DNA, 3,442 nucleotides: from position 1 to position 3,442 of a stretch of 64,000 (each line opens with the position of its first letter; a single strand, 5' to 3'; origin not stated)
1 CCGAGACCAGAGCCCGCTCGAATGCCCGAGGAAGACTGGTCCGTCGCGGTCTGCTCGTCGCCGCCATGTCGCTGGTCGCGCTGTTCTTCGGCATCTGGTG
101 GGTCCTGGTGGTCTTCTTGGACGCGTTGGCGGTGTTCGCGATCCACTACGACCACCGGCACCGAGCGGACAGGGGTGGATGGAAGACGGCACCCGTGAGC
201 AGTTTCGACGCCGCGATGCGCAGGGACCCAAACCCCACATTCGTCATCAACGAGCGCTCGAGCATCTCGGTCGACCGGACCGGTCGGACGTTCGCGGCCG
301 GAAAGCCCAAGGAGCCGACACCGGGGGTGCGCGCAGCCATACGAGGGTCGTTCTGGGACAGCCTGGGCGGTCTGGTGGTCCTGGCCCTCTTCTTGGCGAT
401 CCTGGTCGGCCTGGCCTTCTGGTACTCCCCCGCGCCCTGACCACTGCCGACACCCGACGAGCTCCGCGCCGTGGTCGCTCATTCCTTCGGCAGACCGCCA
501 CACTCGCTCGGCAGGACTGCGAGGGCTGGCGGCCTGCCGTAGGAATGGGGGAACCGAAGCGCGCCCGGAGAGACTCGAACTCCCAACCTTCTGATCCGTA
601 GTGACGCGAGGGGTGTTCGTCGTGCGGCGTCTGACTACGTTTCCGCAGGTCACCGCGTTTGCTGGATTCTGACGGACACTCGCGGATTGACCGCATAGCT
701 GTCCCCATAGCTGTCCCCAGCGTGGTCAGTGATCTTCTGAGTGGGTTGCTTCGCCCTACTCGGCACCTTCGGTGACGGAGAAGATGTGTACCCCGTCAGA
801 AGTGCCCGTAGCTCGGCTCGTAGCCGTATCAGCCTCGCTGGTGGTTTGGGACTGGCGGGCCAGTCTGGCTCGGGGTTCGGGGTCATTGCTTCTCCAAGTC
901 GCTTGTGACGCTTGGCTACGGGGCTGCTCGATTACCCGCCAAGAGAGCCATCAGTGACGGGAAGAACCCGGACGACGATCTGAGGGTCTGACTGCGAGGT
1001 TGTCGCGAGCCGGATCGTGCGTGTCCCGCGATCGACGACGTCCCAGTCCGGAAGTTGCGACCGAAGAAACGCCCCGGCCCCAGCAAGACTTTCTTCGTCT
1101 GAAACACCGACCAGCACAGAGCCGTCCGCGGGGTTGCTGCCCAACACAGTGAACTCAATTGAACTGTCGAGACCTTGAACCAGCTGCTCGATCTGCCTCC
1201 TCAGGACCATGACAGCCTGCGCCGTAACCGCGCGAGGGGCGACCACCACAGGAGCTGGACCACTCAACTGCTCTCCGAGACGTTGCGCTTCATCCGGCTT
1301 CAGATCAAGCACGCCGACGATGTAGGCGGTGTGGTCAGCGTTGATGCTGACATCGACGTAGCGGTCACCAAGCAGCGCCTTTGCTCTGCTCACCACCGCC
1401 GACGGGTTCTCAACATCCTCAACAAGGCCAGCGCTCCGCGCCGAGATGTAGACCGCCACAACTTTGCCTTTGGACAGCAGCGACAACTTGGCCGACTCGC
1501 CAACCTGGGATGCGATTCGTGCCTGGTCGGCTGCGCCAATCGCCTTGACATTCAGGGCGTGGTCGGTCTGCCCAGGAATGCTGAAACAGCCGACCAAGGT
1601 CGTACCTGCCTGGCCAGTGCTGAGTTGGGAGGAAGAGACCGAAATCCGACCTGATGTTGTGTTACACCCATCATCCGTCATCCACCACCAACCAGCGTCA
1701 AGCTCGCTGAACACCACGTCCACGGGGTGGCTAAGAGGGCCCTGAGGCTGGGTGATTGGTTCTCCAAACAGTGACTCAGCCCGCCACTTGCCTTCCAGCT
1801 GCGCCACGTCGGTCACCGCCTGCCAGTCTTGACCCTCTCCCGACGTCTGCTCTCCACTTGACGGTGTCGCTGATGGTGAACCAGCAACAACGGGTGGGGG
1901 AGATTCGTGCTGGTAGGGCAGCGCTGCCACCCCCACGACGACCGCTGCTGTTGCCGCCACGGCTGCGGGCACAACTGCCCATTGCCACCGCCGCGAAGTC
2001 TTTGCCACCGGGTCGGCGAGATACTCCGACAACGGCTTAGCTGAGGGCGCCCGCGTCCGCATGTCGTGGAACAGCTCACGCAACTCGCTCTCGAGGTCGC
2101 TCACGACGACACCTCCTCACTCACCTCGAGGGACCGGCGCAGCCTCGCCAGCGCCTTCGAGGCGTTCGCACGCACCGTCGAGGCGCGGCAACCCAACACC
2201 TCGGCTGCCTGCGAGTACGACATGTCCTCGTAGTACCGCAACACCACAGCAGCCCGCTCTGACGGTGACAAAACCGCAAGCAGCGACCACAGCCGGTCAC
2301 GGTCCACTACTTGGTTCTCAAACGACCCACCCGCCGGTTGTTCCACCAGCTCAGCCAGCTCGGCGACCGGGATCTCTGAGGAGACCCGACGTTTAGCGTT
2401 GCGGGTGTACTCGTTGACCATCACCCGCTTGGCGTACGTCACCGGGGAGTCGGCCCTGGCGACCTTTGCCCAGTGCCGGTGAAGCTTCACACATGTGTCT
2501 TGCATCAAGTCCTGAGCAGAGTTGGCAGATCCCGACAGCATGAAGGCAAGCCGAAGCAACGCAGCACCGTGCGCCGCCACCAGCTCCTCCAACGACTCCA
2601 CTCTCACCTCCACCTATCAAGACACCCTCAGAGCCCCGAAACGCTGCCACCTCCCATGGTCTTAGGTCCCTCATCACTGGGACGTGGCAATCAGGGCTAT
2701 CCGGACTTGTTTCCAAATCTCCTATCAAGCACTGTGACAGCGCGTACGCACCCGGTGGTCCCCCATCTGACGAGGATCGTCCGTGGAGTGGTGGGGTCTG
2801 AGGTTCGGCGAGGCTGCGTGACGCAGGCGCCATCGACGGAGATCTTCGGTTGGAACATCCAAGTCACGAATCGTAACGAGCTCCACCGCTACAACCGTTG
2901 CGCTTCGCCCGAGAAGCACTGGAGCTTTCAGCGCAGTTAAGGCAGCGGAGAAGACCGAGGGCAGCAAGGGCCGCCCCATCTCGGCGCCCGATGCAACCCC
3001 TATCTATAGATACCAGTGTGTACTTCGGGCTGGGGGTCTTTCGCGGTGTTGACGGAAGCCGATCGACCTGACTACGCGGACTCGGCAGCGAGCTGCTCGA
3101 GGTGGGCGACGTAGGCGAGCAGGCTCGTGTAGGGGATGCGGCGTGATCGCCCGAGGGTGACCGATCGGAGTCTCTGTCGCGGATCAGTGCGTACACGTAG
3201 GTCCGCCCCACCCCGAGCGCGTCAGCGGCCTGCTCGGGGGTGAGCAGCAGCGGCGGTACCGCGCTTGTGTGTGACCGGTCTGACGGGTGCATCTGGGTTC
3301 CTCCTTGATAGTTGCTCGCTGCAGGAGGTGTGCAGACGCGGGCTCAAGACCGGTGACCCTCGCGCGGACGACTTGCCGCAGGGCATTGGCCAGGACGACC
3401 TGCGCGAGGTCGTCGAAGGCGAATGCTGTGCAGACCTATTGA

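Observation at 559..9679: About 9.1-kb integrative mobilizable element inserted in tRNA-Arg(ACG), bounded by a 46-bp tRNA-derived direct repeat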

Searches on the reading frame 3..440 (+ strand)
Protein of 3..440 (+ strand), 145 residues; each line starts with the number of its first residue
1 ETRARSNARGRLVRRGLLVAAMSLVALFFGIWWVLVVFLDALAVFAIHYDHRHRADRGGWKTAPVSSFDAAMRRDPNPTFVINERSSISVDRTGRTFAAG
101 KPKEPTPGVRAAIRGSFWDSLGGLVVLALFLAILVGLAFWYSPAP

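Call 8: search_protein_families(library=pfam, proteins=[window:66-440:+], max_evalue=0.01)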
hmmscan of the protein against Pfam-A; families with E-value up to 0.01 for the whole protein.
window:66-440:+ (124 aa): 0 families

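Call 11: find_encoding_contigs(protein=window:66-440:+, flank=10000, max_places=10)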
Protein window:66-440:+ (124 aa): no gene with exactly this product is on record in the collection.

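Call 27: find_homologous_proteins(query=window:3-440:+, max_evalue=0.001)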
Query window:3-440:+ (145 aa): 1 proteins with E <= 0.001 among 556 candidates.
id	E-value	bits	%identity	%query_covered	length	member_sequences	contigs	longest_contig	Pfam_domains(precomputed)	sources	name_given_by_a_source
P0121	6.8e-90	316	100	100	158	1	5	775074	-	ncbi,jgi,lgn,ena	-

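Call 28: find_encoding_contigs(protein=P0121, flank=10000, max_places=10)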
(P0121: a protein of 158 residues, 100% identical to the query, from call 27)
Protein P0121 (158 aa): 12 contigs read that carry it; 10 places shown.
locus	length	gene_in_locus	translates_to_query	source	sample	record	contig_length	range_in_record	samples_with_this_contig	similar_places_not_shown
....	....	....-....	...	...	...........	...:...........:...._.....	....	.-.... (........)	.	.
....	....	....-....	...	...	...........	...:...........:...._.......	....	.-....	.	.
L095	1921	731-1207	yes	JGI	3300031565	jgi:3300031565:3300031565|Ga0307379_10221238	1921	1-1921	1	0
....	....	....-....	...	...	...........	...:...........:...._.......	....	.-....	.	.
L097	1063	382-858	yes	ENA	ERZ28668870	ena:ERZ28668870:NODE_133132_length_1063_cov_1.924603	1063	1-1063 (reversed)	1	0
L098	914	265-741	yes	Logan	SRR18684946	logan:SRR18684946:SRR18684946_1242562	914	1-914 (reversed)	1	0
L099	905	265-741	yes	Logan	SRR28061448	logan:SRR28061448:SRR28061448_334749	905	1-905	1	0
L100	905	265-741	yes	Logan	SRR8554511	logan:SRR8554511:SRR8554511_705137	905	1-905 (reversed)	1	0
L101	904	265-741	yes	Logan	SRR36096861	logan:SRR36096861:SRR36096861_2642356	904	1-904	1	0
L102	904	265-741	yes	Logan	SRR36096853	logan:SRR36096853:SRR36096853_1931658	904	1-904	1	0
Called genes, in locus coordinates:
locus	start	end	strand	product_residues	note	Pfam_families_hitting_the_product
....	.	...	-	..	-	?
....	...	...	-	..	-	-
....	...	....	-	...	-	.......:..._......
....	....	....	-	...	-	-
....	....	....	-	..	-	-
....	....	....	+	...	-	-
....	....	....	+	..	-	-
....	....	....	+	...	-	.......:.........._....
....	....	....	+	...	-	-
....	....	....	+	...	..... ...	-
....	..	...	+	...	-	-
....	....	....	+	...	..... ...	-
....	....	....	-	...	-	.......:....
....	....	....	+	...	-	?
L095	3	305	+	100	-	?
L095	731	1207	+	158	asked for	-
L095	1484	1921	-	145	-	?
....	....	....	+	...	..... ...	-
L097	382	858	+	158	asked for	-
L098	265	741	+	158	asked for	-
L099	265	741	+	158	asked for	-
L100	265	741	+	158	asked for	-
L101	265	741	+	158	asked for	-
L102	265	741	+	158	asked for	-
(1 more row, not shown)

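Call 60: list_cluster_members(proteins=[P0121, P0001, P0011, P0106, P0058])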
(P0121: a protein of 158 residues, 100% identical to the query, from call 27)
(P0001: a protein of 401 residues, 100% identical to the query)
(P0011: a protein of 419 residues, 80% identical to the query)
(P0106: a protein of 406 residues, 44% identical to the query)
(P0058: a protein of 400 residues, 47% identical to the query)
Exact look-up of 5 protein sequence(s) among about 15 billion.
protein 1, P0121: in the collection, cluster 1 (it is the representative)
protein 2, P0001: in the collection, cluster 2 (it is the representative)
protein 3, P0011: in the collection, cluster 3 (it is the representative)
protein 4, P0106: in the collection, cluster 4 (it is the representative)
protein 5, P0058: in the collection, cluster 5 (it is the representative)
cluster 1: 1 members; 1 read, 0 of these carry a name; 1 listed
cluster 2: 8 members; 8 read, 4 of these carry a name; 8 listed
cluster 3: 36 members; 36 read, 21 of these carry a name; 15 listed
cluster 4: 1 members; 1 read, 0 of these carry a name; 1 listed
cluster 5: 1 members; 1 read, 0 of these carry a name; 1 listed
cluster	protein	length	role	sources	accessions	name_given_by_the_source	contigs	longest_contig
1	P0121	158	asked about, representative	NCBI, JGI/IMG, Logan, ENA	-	-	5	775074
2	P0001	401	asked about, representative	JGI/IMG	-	integrase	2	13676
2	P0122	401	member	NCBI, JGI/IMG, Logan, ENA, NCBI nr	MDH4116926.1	MAG: site-specific integrase [Acidimicrobiia bacterium] | integrase | site-specific integrase [Acidimicrobiia bacterium]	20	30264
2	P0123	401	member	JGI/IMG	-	integrase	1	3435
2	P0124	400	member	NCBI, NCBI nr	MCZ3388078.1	MAG: site-specific integrase [Actinomycetia bacterium] | site-specific integrase [Actinomycetes bacterium]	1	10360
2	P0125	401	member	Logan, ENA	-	-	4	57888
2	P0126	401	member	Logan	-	-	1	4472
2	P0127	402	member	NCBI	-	-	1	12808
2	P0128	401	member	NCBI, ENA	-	-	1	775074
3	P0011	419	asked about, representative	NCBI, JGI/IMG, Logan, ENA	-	integrase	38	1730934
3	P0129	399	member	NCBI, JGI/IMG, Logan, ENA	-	integrase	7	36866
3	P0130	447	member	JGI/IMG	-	integrase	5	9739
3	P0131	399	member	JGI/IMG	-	integrase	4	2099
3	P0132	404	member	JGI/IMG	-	integrase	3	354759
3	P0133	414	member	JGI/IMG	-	integrase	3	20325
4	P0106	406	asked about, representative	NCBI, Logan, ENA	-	-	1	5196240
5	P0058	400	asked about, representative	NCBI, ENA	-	-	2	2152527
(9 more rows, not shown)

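Call 61: find_encoding_contigs(protein=P0122, flank=10000, max_places=10)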
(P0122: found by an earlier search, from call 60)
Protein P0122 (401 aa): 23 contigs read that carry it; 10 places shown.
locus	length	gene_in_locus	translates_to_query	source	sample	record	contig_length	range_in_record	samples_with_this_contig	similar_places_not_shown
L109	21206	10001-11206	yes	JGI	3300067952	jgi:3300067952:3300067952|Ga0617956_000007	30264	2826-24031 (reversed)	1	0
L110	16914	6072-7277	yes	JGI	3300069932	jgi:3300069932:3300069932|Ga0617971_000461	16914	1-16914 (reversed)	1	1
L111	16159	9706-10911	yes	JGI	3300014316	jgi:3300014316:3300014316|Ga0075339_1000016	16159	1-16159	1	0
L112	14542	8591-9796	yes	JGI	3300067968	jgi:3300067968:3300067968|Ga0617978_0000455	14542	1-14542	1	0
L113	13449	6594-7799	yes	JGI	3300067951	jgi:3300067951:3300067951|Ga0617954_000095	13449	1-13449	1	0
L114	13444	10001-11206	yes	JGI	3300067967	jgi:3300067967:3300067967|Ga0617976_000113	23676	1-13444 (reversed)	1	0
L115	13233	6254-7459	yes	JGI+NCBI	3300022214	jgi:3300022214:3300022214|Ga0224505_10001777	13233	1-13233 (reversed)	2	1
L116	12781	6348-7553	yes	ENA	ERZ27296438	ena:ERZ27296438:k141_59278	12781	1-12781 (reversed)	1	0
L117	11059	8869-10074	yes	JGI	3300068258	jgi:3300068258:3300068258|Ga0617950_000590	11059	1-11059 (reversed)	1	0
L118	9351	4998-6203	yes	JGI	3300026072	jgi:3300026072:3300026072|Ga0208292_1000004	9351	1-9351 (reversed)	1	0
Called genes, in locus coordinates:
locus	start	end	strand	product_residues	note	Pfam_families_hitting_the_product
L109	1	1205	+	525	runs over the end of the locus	PF03553:Na_H_antiporter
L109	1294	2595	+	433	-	PF00144:Beta-lactamase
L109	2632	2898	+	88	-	-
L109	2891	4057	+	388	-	PF01594:AI-2E_transport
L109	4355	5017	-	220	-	-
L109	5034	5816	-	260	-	-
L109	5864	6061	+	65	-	-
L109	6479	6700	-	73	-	PF12728:HTH_17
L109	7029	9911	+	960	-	PF08751:TrwC, PF13604:AAA_30, PF01443:Viral_helicase1 (faint), PF13245:AAA_19, PF22232:TraI_hel_assoc_N (weak), PF18335:SH3_13 (weak)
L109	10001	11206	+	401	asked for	PF14659:Phage_int_SAM_3 (weak), PF00589:Phage_integrase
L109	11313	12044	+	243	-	PF07804:HipA_C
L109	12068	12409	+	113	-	PF00239:Resolvase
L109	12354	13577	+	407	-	PF07508:Recombinase, PF13408:Zn_ribbon_recom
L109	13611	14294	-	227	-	-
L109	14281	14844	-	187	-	-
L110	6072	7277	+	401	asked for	PF14659:Phage_int_SAM_3 (weak), PF00589:Phage_integrase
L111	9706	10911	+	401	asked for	PF14659:Phage_int_SAM_3 (weak), PF00589:Phage_integrase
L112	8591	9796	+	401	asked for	PF14659:Phage_int_SAM_3 (weak), PF00589:Phage_integrase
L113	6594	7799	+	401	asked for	PF14659:Phage_int_SAM_3 (weak), PF00589:Phage_integrase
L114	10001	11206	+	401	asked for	PF14659:Phage_int_SAM_3 (weak), PF00589:Phage_integrase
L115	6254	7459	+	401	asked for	PF14659:Phage_int_SAM_3 (weak), PF00589:Phage_integrase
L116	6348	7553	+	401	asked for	PF14659:Phage_int_SAM_3 (weak), PF00589:Phage_integrase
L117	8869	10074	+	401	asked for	PF14659:Phage_int_SAM_3 (weak), PF00589:Phage_integrase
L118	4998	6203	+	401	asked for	PF14659:Phage_int_SAM_3 (weak), PF00589:Phage_integrase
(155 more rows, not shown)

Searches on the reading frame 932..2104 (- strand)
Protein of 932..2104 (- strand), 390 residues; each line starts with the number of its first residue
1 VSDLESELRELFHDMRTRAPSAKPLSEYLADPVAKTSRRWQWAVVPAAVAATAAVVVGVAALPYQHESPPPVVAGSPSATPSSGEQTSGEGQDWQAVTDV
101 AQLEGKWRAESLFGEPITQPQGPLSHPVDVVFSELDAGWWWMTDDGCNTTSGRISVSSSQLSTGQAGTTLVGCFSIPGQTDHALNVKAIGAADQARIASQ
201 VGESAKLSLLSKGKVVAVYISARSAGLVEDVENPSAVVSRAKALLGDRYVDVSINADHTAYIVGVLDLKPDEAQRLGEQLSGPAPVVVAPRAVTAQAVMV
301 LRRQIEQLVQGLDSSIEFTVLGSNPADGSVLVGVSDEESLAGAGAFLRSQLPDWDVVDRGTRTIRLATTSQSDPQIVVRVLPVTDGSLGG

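Call 8: search_protein_families(library=pfam, proteins=[window:932-2104:-], max_evalue=0.01)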
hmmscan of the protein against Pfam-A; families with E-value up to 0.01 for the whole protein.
window:932-2104:- (390 aa): 1 family
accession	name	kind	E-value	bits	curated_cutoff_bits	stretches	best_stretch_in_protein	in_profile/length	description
PF03724.22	META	-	1.1e-05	25.9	24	1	102-210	3-98/109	META domain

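Call 9: search_protein_families(library=ncbifam, proteins=[window:932-2104:-], max_evalue=0.01)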
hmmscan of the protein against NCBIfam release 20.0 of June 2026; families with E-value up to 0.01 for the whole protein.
window:932-2104:- (390 aa): 1 family
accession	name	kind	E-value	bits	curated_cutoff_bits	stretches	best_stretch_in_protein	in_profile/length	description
NF038083.1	CU044_5270_fam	subfamily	0.00011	22.1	100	1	29-87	16-72/284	CU044_5270 family protein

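Call 53: search_protein_families(library=padloc, proteins=[window:932-2104:-], max_evalue=0.01)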
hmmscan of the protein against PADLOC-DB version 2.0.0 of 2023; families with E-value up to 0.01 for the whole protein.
window:932-2104:- (390 aa): 0 families

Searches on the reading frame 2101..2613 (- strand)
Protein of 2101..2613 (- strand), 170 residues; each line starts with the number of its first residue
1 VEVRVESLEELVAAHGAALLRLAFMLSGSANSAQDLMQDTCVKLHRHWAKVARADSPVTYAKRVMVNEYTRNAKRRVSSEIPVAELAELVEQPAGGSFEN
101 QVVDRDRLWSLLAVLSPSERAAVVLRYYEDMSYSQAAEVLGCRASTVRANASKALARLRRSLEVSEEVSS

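Call 8: search_protein_families(library=pfam, proteins=[window:2101-2613:-], max_evalue=0.01)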
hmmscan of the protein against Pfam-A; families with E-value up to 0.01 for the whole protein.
window:2101-2613:- (170 aa): 6 families
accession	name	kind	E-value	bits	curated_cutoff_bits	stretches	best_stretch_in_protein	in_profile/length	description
PF08281.18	Sigma70_r4_2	-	9.6e-15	54.4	25.7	1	106-158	2-54/54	Sigma-70, region 4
PF04545.22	Sigma70_r4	-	5.7e-12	45.4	24.1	1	111-159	1-49/50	Sigma-70, region 4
PF04542.20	Sigma70_r2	-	5.5e-11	42.5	24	1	11-76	1-68/71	Sigma-70 region 2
PF13384.12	HTH_23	-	1.7e-05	24.9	24.6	1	118-148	5-35/50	Homeodomain-like domain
PF13551.12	HTH_29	-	0.0014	19.1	28.1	1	120-148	1-30/64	Winged helix-turn helix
PF22233.2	PhyR_sigma-like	-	0.0014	18.9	27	1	112-156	1-45/50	Response regulator PhyR, sigma-like domain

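Call 9: search_protein_families(library=ncbifam, proteins=[window:2101-2613:-], max_evalue=0.01)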
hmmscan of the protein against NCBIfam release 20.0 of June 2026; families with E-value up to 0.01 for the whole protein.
window:2101-2613:- (170 aa): 79 families (the best 25 are shown)
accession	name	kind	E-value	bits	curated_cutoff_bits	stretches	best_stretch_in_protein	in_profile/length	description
TIGR02983.1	SigE-fam_strep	subfamily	3.3e-38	131.1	141.55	1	4-163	4-159/162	SigE family RNA polymerase sigma factor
TIGR02937.1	sigma70-ECF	superfamily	6.9e-23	81.1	42.9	1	7-161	2-164/165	sigma-70 family RNA polymerase sigma factor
NF007229.0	PRK09647.1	equivalog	2e-18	66.6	265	1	5-166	43-206/220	RNA polymerase sigma factor SigE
NF007227.0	PRK09645.1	subfamily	7e-16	58.6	202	1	6-163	13-171/177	sigma-70 family RNA polymerase sigma factor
TIGR02954.1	Sig70_famx3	hypoth_equivalog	6.5e-15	55.3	188.5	1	5-164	15-169/170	RNA polymerase sigma-70 factor, TIGR02954 family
NF058625.1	sigma_PG0214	equivalog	1.1e-14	54.5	130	1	10-163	8-162/170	GFO_1088 family ECF-type sigma factor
NF004113.0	PRK05602.1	equivalog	1.4e-14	54.2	208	1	5-164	44-203/211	RNA polymerase sigma factor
TIGR02989.1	Sig-70_gvs1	subfamily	1.8e-14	53.9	124.55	1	8-162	3-154/158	RNA polymerase sigma-70 factor, Rhodopirellula/Verrucomicrobium family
NF007216.0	PRK09638.1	equivalog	4e-14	52.8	194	1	6-165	18-177/180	RNA polymerase sigma factor SigY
TIGR02950.1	SigM_subfam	subfamily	1.8e-13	50.6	147.95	1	7-162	1-158/159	RNA polymerase sigma factor, SigM family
NF006930.0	PRK09415.1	subfamily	3.5e-13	49.8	198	1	3-163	13-176/179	RNA polymerase factor sigma C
NF007225.0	PRK09643.1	equivalog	4.3e-13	49.4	190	1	7-165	28-185/204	RNA polymerase sigma factor SigM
TIGR02985.1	Sig70_bacteroi1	subfamily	1.4e-12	48.1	126.4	1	8-162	3-162/162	RNA polymerase sigma-70 factor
NF009172.0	PRK12519.1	subfamily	1.8e-12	47.2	222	1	7-163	30-190/194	RNA polymerase sigma factor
NF010500.0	PRK13919.1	subfamily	2.3e-12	47.5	226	1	6-162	23-183/186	putative RNA polymerase sigma E protein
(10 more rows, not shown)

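Call 53: search_protein_families(library=padloc, proteins=[window:2101-2613:-], max_evalue=0.01)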
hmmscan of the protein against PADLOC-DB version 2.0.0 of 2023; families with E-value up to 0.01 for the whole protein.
window:2101-2613:- (170 aa): 0 families

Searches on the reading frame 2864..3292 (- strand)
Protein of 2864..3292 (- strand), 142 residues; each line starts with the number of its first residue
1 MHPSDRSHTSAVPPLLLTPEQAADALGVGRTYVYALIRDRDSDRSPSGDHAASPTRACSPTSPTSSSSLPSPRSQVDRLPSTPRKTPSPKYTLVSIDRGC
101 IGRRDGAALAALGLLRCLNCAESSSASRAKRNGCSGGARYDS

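Call 8: search_protein_families(library=pfam, proteins=[window:2864-3292:-], max_evalue=0.01)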
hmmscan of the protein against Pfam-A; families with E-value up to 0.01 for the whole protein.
window:2864-3292:- (142 aa): 2 families
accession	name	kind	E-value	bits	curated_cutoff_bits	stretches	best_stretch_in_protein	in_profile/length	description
PF12728.13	HTH_17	-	7.1e-05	23.4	27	1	16-40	1-25/51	Helix-turn-helix domain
PF01381.28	HTH_3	-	0.0077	16.7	23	0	17-49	10-39/55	Helix-turn-helix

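Call 9: search_protein_families(library=ncbifam, proteins=[window:2864-3292:-], max_evalue=0.01)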
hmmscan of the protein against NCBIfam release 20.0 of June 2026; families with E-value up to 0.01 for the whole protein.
window:2864-3292:- (142 aa): 1 family
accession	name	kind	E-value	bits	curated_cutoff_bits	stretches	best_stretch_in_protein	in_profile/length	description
TIGR01764.1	excise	domain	3e-05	24.3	28.8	1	16-40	1-25/49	excisionase family DNA-binding protein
